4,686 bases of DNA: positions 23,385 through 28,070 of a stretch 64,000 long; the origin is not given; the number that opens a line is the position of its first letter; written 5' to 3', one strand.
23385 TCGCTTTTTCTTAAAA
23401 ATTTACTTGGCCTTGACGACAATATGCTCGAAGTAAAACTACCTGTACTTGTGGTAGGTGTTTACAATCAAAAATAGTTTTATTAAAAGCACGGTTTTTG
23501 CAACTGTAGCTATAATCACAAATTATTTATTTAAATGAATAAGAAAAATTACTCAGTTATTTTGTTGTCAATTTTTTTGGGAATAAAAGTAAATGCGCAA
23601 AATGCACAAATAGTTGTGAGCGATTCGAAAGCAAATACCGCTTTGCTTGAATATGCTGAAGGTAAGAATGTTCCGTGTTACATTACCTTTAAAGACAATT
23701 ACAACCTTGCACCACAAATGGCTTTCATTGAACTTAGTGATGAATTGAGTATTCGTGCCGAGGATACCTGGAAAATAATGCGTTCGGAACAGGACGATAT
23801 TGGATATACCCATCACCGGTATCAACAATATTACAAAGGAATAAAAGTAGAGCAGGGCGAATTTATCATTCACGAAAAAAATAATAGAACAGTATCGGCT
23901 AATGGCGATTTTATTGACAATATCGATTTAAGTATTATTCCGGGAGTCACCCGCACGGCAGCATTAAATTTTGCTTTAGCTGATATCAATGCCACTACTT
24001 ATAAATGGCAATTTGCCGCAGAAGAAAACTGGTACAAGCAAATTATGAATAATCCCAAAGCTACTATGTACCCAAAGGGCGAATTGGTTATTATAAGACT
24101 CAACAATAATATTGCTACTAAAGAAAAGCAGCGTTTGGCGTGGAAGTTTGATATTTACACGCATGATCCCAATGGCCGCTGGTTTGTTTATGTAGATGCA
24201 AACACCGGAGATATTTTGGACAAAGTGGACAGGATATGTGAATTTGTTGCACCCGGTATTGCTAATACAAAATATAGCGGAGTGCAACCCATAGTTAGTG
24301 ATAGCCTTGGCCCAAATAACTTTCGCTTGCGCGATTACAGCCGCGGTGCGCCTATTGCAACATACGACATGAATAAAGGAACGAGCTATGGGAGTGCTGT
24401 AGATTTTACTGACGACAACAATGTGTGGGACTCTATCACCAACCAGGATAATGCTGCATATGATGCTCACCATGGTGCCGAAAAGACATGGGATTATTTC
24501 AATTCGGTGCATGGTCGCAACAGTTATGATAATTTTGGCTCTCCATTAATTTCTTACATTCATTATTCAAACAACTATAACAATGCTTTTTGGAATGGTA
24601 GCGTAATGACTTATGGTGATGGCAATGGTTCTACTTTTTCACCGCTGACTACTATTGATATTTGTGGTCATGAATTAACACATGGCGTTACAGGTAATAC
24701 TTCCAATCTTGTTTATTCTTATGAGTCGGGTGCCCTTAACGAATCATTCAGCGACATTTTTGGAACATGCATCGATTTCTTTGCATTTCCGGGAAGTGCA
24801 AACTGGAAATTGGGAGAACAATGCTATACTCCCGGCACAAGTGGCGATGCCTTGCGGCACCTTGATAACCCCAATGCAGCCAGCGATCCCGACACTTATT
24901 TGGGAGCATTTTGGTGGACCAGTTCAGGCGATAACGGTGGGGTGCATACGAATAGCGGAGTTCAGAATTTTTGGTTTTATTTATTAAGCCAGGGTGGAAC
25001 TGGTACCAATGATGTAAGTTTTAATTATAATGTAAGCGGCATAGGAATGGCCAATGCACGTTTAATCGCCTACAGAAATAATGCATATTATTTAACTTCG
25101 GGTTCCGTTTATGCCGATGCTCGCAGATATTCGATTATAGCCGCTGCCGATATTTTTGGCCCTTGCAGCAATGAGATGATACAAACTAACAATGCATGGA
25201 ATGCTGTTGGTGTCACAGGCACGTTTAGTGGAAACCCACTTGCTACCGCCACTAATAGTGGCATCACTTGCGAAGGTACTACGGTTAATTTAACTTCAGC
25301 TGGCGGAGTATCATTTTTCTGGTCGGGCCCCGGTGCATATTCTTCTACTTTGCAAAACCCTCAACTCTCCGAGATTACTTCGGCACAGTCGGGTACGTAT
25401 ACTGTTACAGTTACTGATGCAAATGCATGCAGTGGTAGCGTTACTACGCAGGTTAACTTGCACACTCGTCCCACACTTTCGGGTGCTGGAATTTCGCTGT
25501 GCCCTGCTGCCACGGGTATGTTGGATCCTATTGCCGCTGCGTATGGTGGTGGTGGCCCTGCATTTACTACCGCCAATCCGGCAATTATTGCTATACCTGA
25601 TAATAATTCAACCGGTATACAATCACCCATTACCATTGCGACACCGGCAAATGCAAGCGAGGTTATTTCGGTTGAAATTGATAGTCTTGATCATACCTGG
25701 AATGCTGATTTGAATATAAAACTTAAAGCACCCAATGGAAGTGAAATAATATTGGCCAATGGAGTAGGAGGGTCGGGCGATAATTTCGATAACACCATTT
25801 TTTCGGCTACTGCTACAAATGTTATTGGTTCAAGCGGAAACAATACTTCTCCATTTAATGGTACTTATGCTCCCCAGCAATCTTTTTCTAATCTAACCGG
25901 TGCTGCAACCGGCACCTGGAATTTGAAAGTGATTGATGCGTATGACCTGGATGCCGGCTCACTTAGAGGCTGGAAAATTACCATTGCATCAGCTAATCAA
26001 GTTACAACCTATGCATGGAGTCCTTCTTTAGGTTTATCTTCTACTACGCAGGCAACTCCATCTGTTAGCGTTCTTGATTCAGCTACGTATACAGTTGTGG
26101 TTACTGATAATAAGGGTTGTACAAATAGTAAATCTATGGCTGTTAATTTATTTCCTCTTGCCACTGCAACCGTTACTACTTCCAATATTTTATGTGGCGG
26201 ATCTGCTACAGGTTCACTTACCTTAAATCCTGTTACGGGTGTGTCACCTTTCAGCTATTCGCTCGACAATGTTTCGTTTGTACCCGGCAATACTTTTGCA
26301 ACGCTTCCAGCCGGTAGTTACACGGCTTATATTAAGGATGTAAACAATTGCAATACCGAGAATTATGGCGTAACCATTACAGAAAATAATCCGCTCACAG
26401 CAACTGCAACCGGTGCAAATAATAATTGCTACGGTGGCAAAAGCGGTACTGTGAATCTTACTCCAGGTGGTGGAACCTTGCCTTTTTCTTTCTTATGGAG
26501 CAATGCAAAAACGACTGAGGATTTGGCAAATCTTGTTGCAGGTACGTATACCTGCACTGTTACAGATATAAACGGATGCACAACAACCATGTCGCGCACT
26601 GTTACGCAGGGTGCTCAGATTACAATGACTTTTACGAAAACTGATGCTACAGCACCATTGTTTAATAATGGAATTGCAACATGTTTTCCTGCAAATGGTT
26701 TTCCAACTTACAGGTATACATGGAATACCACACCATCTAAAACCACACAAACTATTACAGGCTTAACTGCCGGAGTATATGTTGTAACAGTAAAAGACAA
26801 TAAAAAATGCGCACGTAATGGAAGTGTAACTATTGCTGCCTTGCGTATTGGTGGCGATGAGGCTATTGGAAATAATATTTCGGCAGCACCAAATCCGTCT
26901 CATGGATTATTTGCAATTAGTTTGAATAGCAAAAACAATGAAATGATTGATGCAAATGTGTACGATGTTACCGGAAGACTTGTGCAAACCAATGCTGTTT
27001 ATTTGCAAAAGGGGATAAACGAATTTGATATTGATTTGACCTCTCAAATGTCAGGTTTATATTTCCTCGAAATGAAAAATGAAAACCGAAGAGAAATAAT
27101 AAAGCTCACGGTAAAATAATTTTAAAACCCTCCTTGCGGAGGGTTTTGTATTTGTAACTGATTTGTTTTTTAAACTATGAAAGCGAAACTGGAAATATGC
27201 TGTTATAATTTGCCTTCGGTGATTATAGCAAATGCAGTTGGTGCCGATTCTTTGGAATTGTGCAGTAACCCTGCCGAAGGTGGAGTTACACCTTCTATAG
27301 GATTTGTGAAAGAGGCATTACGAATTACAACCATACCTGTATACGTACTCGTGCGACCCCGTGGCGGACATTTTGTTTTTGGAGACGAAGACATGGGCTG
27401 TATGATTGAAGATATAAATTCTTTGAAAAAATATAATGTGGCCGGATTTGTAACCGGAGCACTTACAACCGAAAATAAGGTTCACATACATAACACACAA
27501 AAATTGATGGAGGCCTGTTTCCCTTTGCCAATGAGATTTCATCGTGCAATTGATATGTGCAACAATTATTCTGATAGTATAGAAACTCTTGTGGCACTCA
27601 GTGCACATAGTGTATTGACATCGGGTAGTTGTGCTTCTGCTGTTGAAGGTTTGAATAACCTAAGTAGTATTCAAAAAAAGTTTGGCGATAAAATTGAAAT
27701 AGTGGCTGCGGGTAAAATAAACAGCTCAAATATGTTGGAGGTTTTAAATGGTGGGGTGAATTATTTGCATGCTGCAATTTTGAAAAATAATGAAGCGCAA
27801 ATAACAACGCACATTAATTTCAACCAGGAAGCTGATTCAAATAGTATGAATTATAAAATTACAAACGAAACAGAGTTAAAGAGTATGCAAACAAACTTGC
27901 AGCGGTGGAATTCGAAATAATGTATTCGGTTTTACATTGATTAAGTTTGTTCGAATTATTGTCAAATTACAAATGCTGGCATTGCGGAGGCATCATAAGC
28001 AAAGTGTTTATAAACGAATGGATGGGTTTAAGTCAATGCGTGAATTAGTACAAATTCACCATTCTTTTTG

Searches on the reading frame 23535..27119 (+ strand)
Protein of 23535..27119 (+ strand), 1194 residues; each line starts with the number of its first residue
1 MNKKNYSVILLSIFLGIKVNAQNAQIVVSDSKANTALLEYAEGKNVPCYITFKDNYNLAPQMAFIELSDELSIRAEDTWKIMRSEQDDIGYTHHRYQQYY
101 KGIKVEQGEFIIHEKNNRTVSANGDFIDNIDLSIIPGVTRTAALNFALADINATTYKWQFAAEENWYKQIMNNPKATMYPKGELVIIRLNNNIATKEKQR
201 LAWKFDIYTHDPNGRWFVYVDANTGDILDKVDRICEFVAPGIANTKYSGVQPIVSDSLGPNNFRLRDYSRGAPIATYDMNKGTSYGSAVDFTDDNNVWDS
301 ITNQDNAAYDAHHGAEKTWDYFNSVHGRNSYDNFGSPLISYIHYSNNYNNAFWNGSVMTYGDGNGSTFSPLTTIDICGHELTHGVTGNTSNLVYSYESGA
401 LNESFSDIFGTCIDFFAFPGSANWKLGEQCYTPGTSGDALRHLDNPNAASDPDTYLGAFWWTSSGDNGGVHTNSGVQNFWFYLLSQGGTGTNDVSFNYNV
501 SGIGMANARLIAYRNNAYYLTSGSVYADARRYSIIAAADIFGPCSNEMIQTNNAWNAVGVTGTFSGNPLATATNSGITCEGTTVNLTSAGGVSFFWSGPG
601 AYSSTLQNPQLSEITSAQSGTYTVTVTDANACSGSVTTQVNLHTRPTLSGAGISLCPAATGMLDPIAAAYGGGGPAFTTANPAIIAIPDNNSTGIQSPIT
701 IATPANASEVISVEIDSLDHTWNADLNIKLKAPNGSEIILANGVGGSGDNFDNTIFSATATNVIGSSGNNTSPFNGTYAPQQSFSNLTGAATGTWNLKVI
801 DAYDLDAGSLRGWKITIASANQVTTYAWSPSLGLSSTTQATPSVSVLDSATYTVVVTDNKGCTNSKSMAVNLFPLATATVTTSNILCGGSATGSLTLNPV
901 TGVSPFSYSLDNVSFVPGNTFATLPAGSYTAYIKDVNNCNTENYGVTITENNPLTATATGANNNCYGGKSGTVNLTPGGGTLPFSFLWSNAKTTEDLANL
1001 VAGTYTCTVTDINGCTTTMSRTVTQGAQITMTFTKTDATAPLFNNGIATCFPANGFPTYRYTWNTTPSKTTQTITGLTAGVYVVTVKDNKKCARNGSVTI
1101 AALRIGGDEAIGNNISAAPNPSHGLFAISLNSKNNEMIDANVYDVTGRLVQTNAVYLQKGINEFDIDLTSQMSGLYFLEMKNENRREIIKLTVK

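Call 32: find_encoding_contigs(protein=window:23535-27119:+, flank=10000, max_places=6)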
Protein window:23535-27119:+ (1194 aa): no gene with exactly this product is on record in the collection.

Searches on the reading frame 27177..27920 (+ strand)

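Call 35: search_protein_families(library=pfam, proteins=[window:27177-27920:+], max_evalue=0.00001)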
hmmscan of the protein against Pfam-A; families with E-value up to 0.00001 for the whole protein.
window:27177-27920:+ (247 aa): 1 family
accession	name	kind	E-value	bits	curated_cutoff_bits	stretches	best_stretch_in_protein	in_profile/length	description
PF03932.20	CutC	-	8.9e-58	195.5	23.3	1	4-200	2-199/202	CutC family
